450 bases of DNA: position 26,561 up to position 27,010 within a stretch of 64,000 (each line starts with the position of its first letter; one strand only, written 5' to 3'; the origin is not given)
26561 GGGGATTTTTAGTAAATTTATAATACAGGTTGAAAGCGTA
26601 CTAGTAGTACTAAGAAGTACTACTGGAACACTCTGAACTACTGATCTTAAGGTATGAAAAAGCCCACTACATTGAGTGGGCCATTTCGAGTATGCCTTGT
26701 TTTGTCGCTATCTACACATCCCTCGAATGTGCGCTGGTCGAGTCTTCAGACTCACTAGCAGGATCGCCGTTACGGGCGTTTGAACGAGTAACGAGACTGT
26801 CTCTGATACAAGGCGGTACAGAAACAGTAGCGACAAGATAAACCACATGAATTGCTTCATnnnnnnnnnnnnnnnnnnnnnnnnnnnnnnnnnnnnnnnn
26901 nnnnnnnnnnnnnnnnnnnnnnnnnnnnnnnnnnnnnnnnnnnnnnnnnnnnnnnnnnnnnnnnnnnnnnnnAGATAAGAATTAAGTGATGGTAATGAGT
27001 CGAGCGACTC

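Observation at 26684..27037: Palindrome-dense 350-nt non-coding element between the RNAPII-region operon and a terminator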

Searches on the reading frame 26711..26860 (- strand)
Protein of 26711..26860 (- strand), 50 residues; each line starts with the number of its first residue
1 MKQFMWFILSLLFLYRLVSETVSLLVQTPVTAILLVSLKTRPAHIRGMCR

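Call 36: search_dna_similar(query=window:26711-26860:-, collection=phages, mode=protein, max_evalue=10, max_rows=40)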
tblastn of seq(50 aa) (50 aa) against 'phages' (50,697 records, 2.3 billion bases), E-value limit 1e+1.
Records with a match: 13; places in all: 13; records where one place covers at least 80% of the query: 10.
Best place of each record, by identity: >=99% 1; 95-99% 3; 80-90% 2; 60-80% 3; <60% 4.
By first word of the organism name: Klebsiella 12; Escherichia 1.
By host as written in the record: Klebsiella pneumoniae 3; Klebsiella pneumoniae BM327-1 2; Klebsiella pneumoniae L923 2; Klebsiella pneumoniae 184 2; - 1; Klebsiella pneumoniae KP13 1; Klebsiella pneumoniae BU9 1; Escherichia coli 1.
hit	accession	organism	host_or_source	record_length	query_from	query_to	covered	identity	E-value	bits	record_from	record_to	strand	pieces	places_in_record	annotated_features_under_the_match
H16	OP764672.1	Klebsiella phage VB_KpP_HS106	Klebsiella pneumoniae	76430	1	50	100%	100.0%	2e-25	100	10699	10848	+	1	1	none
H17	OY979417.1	Klebsiella phage vB_Kpn_K17alpha62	-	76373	1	50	100%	98.0%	1e-24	99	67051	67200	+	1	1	virion structural protein | unknown function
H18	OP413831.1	Klebsiella phage pKP-BM327-1.1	Klebsiella pneumoniae BM327-1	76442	1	50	100%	98.0%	2e-24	98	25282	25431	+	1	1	hypothetical protein (x2)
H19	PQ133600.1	Klebsiella phage P19-618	Klebsiella pneumoniae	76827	1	50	100%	96.0%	1e-23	96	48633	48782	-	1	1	none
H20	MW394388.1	Klebsiella phage vB_KpP_FBKp27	Klebsiella pneumoniae L923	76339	1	50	100%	80.4%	7e-17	77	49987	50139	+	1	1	none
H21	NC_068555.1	Klebsiella phage vB_KpP_FBKp27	Klebsiella pneumoniae L923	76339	1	50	100%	80.4%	7e-17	77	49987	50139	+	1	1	none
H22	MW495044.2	Klebsiella phage vB_KpnP_P184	Klebsiella pneumoniae 184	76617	1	50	100%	78.4%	8e-17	77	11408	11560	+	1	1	none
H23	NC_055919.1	Klebsiella phage vB_KpnP_P184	Klebsiella pneumoniae 184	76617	1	50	100%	78.4%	8e-17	77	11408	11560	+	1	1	none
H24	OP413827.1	Klebsiella phage pKP-BM327-1.2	Klebsiella pneumoniae BM327-1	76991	1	50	100%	74.5%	2e-15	72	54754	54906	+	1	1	hypothetical protein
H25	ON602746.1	Klebsiella phage VLCpiS10a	Klebsiella pneumoniae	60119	3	41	78%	59.0%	3e-4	41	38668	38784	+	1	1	none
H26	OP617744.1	Klebsiella phage KP13-27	Klebsiella pneumoniae KP13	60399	3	41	78%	59.0%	3e-4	41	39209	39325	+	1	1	none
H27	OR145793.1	Klebsiella phage Kpn BU9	Klebsiella pneumoniae BU9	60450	3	41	78%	59.0%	3e-4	41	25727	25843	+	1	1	hypothetical protein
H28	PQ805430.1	Escherichia phage EK8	Escherichia coli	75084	5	46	84%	42.9%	4e+0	29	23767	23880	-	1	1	hypothetical protein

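Call 38: get_annotated_region(hit=H27, flank=3000)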
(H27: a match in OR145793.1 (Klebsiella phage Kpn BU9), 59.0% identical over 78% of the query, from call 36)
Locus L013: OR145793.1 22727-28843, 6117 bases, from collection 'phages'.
description: Klebsiella phage Kpn BU9, complete genome.
organism: Klebsiella phage Kpn BU9 (NCBI taxid 3061042)
taxonomy: Viruses; Duplodnaviria; Heunggongvirae; Uroviricota; Caudoviricetes
host: Klebsiella pneumoniae BU9; source: hospital waste water; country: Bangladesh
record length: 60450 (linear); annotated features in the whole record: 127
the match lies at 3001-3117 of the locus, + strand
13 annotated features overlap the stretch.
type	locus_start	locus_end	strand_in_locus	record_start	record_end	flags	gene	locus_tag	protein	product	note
CDS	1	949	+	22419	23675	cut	-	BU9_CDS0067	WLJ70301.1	hypothetical protein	-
CDS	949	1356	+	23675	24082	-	-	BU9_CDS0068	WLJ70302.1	head scaffolding protein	-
CDS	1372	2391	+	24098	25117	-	-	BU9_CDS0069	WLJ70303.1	major head protein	-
CDS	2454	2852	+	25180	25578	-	-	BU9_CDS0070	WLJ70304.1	hypothetical protein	-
CDS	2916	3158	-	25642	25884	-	-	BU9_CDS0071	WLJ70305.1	hypothetical protein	-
CDS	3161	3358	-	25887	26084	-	-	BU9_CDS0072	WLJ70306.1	hypothetical protein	-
CDS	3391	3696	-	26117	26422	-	-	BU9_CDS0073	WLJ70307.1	hypothetical protein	-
CDS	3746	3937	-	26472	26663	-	-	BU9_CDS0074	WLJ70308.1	hypothetical protein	-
CDS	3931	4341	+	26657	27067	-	-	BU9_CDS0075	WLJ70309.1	hypothetical protein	-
CDS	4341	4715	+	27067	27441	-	-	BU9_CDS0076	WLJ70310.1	head closure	head closure Hc1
CDS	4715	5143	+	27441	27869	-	-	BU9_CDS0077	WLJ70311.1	tail completion or Neck1 protein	-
CDS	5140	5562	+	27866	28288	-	-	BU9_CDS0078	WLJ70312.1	tail terminator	-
CDS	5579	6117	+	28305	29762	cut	-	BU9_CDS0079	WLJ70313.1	hypothetical protein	-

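Call 39: get_annotated_region(hit=H25, flank=3000)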
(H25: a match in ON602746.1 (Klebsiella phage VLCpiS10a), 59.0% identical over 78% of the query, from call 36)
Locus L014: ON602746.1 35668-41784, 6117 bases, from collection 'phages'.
description: Klebsiella phage VLCpiS10a, complete genome.
organism: Klebsiella phage VLCpiS10a (NCBI taxid 2874883)
taxonomy: Viruses; Duplodnaviria; Heunggongvirae; Uroviricota; Caudoviricetes
host: Klebsiella pneumoniae; source: soil and water; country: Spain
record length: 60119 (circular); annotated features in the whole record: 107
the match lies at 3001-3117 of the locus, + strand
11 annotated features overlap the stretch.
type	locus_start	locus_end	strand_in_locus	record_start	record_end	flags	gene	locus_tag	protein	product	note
CDS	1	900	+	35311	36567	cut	-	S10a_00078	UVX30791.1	hypothetical protein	-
CDS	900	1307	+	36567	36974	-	-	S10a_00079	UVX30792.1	head scaffolding protein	-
CDS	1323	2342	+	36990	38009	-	-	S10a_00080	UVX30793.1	major head protein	-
CDS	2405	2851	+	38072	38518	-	-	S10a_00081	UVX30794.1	hypothetical protein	-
tRNA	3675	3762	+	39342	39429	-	-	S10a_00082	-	tRNA-Ser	-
CDS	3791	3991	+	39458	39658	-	-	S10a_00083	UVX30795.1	hypothetical protein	-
CDS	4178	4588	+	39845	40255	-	-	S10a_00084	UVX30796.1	hypothetical protein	-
CDS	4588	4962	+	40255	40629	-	-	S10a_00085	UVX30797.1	head closure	head closure Hc1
CDS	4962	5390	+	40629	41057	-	-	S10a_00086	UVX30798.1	tail completion or Neck1 protein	-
CDS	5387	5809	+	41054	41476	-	-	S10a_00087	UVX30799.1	tail terminator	-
CDS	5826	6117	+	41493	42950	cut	-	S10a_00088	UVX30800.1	minor tail protein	-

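Call 42: find_homologous_proteins(query=window:26711-26860:-, max_evalue=1)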
Query seq(50 aa) (50 aa): 5 proteins with E <= 1 among 5 candidates.
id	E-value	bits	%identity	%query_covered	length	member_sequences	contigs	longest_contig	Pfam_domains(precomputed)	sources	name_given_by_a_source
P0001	4.8e-24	99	100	100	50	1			-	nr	nr:MAG TPA: hypothetical protein [Caudoviricetes sp.]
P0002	1.2e-14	70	80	92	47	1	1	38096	-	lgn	-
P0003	2.4e-14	69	78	100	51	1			-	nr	nr:MAG TPA: hypothetical protein [Caudoviricetes sp.]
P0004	2.2e-7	48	65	92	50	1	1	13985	-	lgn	-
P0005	1.1e-2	33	80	50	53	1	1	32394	-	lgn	-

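Call 44: find_encoding_contigs(protein=P0004, flank=5000)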
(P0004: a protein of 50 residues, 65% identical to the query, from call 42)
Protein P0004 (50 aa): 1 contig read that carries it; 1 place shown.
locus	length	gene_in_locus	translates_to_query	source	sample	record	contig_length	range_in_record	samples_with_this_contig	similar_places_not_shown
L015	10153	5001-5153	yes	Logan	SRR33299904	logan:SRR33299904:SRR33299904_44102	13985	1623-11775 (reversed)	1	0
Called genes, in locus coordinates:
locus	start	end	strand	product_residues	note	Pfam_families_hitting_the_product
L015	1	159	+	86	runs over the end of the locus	-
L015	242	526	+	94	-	-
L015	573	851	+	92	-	-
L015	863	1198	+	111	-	-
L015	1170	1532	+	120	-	-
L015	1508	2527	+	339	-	-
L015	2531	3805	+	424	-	PF00940:RNA_pol (weak)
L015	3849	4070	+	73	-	-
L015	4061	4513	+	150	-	-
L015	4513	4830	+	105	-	-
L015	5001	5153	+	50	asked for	-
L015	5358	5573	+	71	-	-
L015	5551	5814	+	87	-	-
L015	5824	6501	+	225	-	-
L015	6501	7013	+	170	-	-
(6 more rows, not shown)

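Call 45: find_encoding_contigs(protein=P0005, flank=5000)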
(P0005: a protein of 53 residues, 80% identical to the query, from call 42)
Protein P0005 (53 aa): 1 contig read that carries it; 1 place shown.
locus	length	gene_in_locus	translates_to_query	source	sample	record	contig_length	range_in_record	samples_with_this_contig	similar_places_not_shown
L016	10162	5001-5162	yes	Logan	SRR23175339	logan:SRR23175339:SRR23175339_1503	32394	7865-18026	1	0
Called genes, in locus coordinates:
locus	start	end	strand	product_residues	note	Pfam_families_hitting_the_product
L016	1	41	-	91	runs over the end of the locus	-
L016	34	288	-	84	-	-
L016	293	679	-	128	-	PF25682:Phage_VG64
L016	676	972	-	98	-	-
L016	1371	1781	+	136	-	-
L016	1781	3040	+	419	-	-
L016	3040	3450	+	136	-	-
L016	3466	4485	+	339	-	-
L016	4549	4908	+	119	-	-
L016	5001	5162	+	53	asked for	-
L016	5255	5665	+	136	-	-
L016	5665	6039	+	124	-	-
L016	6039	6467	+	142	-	-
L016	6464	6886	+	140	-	-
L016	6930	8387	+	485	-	PF18906:Phage_tube_2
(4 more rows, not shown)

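Call 46: find_encoding_contigs(protein=P0002, flank=5000)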
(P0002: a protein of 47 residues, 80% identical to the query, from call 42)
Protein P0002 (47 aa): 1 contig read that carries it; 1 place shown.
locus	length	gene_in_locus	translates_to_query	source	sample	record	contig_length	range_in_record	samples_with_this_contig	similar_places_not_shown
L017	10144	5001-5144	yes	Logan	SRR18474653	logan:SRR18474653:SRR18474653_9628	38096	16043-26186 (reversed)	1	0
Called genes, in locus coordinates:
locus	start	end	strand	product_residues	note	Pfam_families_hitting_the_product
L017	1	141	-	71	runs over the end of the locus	-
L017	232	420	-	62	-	-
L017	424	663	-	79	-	-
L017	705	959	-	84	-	-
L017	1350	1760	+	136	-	-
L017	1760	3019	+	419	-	-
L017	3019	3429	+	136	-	-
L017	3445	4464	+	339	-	-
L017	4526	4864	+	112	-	-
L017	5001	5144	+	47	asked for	-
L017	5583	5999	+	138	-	-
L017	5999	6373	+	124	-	-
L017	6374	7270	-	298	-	PF05265:DUF723, PF21817:CapR (weak), PF14311:DUF4379 (faint), PF05265:DUF723, PF13455:MUG113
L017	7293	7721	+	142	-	-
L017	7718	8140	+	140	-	-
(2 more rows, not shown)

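Call 53: search_protein_families(library=phrogs, proteins=[window:26711-26860:-], max_evalue=1)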
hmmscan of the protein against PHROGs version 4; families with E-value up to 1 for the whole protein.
seq(50 aa): 0 families

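Call 54: search_protein_families(library=pfam, proteins=[window:26711-26860:-], max_evalue=1)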
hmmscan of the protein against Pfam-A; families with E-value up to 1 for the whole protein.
seq(50 aa): 1 family
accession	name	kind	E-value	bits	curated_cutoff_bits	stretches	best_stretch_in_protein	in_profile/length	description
PF22106.1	NGO1945_C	-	0.12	13.2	27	1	11-48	28-65/93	NGO1945 C-terminal domain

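Call 76: search_protein_families(library=ncbifam, proteins=[window:26711-26860:-], max_evalue=10)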
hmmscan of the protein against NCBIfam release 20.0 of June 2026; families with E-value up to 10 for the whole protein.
seq(50 aa): 0 families
